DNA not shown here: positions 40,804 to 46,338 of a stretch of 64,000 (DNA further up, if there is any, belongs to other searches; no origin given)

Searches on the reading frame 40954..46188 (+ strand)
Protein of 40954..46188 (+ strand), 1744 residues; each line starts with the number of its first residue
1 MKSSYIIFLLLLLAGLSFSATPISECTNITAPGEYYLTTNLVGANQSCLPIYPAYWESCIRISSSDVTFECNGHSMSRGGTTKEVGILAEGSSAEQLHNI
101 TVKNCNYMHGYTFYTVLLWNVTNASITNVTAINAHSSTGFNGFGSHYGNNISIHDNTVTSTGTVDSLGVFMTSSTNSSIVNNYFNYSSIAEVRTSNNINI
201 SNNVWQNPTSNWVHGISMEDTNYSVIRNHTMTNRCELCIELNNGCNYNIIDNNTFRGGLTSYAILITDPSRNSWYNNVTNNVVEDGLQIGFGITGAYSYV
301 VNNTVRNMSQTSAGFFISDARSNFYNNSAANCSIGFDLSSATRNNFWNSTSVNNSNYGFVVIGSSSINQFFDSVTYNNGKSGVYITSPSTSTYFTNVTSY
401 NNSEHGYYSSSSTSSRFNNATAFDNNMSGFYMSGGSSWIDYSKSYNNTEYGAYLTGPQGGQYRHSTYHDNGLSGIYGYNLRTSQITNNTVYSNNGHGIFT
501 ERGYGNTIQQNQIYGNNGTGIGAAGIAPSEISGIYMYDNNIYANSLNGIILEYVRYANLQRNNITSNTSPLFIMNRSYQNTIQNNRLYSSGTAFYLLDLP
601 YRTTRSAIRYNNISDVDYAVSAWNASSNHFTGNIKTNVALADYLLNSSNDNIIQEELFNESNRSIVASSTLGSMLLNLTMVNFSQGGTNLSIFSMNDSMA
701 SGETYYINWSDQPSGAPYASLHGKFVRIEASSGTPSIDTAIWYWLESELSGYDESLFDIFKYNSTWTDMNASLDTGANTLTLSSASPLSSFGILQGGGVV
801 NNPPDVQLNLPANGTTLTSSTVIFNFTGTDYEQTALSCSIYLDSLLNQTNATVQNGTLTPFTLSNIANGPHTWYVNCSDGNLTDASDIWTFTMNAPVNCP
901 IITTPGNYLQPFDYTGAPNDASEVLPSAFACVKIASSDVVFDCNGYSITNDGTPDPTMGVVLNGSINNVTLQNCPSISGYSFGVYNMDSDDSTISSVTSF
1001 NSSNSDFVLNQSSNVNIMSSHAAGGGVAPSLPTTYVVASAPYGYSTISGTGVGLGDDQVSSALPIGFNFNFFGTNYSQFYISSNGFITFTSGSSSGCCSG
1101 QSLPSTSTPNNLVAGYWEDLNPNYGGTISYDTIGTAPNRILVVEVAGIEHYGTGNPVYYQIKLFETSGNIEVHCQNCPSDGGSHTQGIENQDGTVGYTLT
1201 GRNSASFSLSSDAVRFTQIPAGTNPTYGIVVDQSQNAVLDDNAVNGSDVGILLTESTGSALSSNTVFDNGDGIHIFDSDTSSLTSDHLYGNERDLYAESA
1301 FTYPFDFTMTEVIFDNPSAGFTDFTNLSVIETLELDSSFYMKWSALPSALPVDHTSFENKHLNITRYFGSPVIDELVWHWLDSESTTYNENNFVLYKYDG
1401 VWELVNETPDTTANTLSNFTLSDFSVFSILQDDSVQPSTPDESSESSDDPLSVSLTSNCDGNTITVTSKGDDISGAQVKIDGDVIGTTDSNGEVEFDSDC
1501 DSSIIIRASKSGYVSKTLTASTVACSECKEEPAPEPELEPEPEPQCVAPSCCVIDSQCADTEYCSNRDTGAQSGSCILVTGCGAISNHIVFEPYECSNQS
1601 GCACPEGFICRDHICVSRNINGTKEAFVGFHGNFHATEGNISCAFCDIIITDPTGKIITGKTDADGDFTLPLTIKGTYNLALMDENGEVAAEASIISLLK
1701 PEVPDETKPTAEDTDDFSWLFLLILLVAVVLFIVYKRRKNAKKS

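Call 5: search_protein_families(library=pfam, proteins=[window:40954-46188:+], max_evalue=0.1)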
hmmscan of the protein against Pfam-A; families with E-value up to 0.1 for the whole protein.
window:40954-46188:+ (1744 aa): 6 families
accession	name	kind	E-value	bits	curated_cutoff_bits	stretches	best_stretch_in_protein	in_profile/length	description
PF13229.12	Beta_helix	-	4.7e-40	137.2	25.9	6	381-523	1-144/158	Right handed beta helix region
PF05048.19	NosD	-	4.7e-34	118.1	23.6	5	1225-1296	82-154/212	Periplasmic copper-binding protein (NosD)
PF13620.12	CarboxypepD_reg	-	7.2e-07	29.9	32.3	1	1465-1523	5-69/82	Carboxypeptidase regulatory-like domain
PF13715.12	CarbopepD_reg_2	-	0.00019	21.8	32.2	1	1465-1519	6-61/88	CarboxypepD_reg-like domain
PF05887.16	Trypan_PARP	-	0.0029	18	100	1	1461-1545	33-112/134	Procyclic acidic repetitive protein (PARP)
PF23374.1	Fn3_arc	-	0.013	16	28.9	0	1463-1494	24-56/78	Archaeal fibronectin-III type-like domain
